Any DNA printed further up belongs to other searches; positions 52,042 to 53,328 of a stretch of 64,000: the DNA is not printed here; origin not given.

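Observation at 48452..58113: Uncharacterised hybrid biosynthetic cluster: acyl-AMP ligase-ACP, ALS-like TPP enzyme, ICL-family lyase, starter-C NRPS module with TE, and Sfp-type PPTase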

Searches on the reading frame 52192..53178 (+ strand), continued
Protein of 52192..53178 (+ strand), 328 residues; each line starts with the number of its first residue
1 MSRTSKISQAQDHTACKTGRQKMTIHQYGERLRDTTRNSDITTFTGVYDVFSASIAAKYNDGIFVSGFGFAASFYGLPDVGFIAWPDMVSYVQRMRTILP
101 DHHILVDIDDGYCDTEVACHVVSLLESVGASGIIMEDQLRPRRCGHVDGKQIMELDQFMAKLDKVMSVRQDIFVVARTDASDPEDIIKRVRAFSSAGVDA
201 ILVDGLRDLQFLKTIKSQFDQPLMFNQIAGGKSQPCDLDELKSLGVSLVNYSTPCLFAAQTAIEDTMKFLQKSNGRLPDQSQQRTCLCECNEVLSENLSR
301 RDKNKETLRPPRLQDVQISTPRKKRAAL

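Call 20: find_related_loci(query=A1, collection=genome_contigs, flank=10000)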
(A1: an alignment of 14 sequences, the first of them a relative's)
Query A1 (306 aa) in genome_contigs; peptide patterns used: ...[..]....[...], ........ (x = any residue, [..] = any of these).
600 stretches matched a pattern (row limit reached: there are more); 511 encode a relative of the query (tblastn E <= 1e-3); the best 80 are kept; 80 distinct loci.
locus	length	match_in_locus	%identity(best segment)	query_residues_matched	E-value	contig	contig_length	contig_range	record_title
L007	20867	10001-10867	82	1-288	1e-164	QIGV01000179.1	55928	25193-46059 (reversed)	MAG: Gammaproteobacteria bacterium isolate SZUA-140 Ga0063293_10000151, whole genome shotgun sequence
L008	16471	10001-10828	63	1-280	4e-122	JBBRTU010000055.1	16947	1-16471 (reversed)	MAG: Burkholderiales bacterium isolate La2_metabat2.276 La2_metabat2.276_K_1526604L16947_cov_12.0000, whole genome shotg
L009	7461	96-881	65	18-282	7e-120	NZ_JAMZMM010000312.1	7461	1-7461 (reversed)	Limnofasciculus baicalensis BBK-W-15 NODE_346_length_7461_cov_29.194437, whole genome shotgun sequence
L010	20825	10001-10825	63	1-279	7e-119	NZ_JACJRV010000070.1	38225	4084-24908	Nostoc sp. FACHB-152 contig70, whole genome shotgun sequence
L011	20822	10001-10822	62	10-286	2e-118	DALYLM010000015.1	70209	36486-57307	MAG TPA_asm: Coleofasciculaceae cyanobacterium CTOTU46674 NODE_20_length_70209_cov_24.236323, whole genome shotgun seque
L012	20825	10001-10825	59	7-291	5e-116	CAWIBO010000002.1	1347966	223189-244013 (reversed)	MAG: uncultured Verrucomicrobiae bacterium isolate MFD01275.bin.2.22 genome assembly, contig: contig_2019, whole genome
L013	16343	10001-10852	60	1-280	1e-115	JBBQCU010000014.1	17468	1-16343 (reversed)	MAG: Methylococcales bacterium isolate Co_metawrap_1215 Cmw_1215_k141_26925920_length_17468_cov_9.0000, whole genome sho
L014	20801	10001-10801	61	10-279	8e-115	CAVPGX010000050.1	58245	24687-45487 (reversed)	MAG: uncultured cyanobacterium isolate MFD09964.bin.3.87 genome assembly, contig: contig_8616, whole genome shotgun sequ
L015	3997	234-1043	60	7-279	4e-116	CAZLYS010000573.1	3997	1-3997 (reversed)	MAG TPA_asm: uncultured Halomicronema sp. isolate SRP135972_co2_234 genome assembly, contig: NODE_43377_length_3997_cov_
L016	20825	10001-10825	60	6-283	1e-114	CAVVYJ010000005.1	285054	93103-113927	MAG: uncultured beta proteobacterium isolate MFD03899.bin.1.28 genome assembly, contig: contig_24361, whole genome shotg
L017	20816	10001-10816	60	7-281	3e-114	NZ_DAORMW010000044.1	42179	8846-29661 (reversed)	MAG: Accumulibacter sp. isolate AMR_MDS_5463 NODE_691_length_42179_cov_50.966955, whole genome shotgun sequence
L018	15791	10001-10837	60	7-288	4e-113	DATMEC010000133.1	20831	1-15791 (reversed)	MAG TPA_asm: Steroidobacteraceae bacterium isolate SMAG_U13425 k141_466440, whole genome shotgun sequence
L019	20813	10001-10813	61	7-280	9e-113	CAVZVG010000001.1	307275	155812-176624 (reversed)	MAG: uncultured Gammaproteobacteria bacterium isolate MFD02416.bin.1.7 genome assembly, contig: contig_10252, whole geno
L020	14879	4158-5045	57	7-305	1e-112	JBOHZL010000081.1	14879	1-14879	MAG: Steroidobacteraceae bacterium isolate SD8048_metabat2.bin.8 NODE_388_length_14879_cov_1.777386, whole genome shotgu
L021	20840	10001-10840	58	7-289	5e-112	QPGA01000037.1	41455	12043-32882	MAG: Candidatus Accumulibacter meliphilus isolate UW-LDO-IC UW-LDO-IC-MS_36, whole genome shotgun sequence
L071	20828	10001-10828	54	5-279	3e-103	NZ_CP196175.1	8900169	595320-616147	Streptomyces sp. HUAS TT7 chromosome, complete genome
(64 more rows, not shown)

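Call 33: search_solved_structures(query=P0001, show_alignments=5, max_evalue=1e-22)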
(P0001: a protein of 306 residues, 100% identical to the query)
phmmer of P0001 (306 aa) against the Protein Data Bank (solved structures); distinct sequences matched with E-value up to 1e-22: 5.
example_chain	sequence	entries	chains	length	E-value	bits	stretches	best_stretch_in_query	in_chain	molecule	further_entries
1zlp_A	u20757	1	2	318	2.2e-33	118.9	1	22-273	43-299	petal death protein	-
4iqd_A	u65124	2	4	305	4.1e-29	104.9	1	5-261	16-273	Carboxyvinyl-carboxyphosphonate phosphorylmutase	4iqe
3fa3_A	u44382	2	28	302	1.4e-26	96.5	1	12-252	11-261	2,3-dimethylmalate lyase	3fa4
3lye_A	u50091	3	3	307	9.4e-26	93.8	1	8-249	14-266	Oxaloacetate acetyl hydrolase | Oxaloacetate acetylhydrolase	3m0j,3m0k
6t4v_C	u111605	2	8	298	6.1e-23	84.6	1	7-250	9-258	2-methylisocitrate lyase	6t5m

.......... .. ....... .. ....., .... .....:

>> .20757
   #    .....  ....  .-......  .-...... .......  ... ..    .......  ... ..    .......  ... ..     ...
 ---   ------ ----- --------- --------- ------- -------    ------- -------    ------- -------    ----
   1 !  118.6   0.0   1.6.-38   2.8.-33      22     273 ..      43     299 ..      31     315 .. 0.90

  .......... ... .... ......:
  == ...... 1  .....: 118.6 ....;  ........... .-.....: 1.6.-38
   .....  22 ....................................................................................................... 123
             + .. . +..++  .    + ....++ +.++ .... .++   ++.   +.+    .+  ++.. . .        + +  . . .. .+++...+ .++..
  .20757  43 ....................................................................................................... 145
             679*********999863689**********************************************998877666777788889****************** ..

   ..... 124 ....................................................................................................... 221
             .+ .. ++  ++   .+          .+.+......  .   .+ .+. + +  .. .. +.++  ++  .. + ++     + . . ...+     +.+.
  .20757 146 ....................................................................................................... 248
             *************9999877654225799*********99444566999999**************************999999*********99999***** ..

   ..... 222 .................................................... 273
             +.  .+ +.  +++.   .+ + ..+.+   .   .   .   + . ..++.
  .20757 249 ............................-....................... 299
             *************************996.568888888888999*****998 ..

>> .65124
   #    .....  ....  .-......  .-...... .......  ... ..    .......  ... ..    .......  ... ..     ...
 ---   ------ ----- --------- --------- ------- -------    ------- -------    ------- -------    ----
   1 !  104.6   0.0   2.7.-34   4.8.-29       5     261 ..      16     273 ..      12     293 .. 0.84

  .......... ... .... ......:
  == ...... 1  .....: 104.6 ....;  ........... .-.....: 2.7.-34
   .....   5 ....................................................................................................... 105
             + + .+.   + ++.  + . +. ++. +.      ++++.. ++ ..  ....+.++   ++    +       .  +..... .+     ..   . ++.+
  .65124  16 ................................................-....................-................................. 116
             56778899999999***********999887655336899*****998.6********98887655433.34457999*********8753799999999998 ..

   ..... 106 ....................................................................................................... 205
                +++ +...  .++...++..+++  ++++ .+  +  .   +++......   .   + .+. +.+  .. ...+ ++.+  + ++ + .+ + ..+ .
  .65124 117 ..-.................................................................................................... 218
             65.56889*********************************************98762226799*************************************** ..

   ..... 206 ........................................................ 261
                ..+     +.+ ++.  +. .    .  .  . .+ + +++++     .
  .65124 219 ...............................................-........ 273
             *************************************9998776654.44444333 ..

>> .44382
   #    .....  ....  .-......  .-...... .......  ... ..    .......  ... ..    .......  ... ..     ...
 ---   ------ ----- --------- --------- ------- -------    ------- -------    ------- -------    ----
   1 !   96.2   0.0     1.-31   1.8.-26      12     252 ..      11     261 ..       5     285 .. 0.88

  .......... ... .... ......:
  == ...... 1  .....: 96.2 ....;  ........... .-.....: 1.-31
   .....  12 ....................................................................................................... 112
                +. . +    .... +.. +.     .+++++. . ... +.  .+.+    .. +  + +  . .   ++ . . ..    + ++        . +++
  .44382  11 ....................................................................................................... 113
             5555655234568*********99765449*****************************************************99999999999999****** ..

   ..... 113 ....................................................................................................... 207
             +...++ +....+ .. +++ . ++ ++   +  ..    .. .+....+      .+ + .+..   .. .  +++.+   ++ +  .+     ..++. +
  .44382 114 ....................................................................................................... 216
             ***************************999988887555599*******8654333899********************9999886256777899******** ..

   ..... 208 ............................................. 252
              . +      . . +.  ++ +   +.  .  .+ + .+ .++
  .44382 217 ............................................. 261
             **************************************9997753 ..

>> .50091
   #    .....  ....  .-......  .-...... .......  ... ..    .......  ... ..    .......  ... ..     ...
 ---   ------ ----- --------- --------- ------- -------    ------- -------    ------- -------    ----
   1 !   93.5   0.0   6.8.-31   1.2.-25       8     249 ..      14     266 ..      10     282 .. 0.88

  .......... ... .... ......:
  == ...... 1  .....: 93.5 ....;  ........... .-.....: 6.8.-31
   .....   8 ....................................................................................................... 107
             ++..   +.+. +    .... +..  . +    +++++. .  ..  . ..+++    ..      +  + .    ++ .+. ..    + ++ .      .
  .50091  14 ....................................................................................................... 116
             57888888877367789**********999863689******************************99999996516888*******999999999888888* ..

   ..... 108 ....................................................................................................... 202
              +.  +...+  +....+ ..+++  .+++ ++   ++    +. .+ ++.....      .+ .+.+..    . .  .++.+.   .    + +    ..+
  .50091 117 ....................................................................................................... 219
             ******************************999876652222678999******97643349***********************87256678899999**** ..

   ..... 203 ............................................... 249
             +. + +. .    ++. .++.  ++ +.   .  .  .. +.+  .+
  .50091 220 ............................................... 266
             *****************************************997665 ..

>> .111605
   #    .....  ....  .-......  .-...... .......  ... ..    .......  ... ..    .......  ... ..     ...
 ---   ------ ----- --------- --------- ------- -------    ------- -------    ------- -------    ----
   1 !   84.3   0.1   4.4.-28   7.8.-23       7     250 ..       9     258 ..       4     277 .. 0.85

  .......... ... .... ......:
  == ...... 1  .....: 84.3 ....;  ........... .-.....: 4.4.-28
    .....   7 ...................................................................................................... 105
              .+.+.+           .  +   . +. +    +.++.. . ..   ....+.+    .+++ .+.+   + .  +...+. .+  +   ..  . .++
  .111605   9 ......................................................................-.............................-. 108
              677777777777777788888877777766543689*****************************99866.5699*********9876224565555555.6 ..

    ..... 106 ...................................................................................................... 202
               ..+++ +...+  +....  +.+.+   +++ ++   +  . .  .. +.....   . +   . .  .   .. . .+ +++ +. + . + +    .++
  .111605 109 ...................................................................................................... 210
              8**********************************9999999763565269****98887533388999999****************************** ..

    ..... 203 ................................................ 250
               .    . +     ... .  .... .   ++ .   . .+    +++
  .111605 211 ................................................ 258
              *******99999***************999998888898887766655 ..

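Call 47: search_protein_families(library=pfam, proteins=[L017:6748-8139:+, L017:8191-9711:+, L017:11033-12745:+, L017:12835-14595:-, L017:5718-6485:-, L071:6376-7569:+, L071:8619-9542:+, L071:10863-12053:-, L071:12071-12808:-, L071:12949-14721:+])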
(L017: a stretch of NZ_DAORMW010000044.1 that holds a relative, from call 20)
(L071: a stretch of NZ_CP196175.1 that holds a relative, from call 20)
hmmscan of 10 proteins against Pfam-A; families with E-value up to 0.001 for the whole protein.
L017:6748-8139:+ (463 aa): 0 families

L017:8191-9711:+ (506 aa): 2 families
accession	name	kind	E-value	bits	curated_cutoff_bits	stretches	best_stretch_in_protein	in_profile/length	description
PF00501.34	AMP-binding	-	5.5e-56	190.4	29.9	1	23-353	26-384/384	AMP-binding enzyme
PF13193.12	AMP-binding_C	-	1.2e-09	39.3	24.5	1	404-478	2-76/76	AMP-binding enzyme C-terminal domain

L017:11033-12745:+ (570 aa): 1 family
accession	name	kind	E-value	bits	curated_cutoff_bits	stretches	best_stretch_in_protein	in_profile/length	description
PF00884.28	Sulfatase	-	3.4e-62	210.9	25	1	240-526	3-300/301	Sulfatase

L017:12835-14595:- (586 aa): 1 family
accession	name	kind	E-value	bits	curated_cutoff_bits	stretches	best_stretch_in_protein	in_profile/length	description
PF04087.19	DUF389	-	9.7e-38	129.7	23.9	1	81-216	1-136/137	Domain of unknown function (DUF389)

L017:5718-6485:- (255 aa): 1 family
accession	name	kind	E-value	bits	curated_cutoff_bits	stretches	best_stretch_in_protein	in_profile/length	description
PF14417.12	MEDS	-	4e-39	134.4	29.8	1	71-230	2-161/161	MEDS: MEthanogen/methylotroph, DcmR Sensory domain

L071:6376-7569:+ (397 aa): 10 families
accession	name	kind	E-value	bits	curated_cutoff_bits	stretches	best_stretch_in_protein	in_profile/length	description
PF00480.26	ROK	-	7.7e-48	163.9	22.9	1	97-382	2-291/294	ROK family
PF17782.7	DprA_WH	-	1e-08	35.5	22.9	1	20-72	6-57/61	DprA winged helix domain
PF12802.13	MarR_2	-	1.1e-06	29.2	27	1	30-72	9-52/61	MarR family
PF09339.16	HTH_IclR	-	1e-05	25.6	22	1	31-72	8-50/52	IclR helix-turn-helix domain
PF12840.13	HTH_20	-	1.8e-05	25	27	1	31-72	9-50/51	Helix-turn-helix domain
PF01022.26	HTH_5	-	4.4e-05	23.7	22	1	32-71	8-46/47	Bacterial regulatory protein, arsR family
PF13412.12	HTH_24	-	6.4e-05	22.9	21.9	1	27-71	4-48/48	Winged helix-turn-helix DNA-binding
PF25213.1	HVO_A0261_N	-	0.00018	21.8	35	1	24-73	9-57/86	HVO_A0261 N-terminal domain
PF01047.28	MarR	-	0.00028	21.2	24.6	1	27-71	4-48/59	MarR family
PF13545.12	HTH_Crp_2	-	0.00036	20.9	27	1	40-76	22-59/70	Crp-like helix-turn-helix domain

L071:8619-9542:+ (307 aa): 1 family
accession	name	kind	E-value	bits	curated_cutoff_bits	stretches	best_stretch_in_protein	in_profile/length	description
PF02146.23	SIR2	-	2.2e-41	142.2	24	1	39-240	1-179/180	Sir2 family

L071:10863-12053:- (396 aa): 0 families

L071:12071-12808:- (245 aa): 0 families

L071:12949-14721:+ (590 aa): 2 families
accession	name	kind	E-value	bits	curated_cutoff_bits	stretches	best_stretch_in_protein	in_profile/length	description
PF07969.17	Amidohydro_3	-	1.6e-84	285.5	29.7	1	85-578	1-472/472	Amidohydrolase family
PF01979.26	Amidohydro_1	-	8e-15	55.3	25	1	234-577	31-345/345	Amidohydrolase family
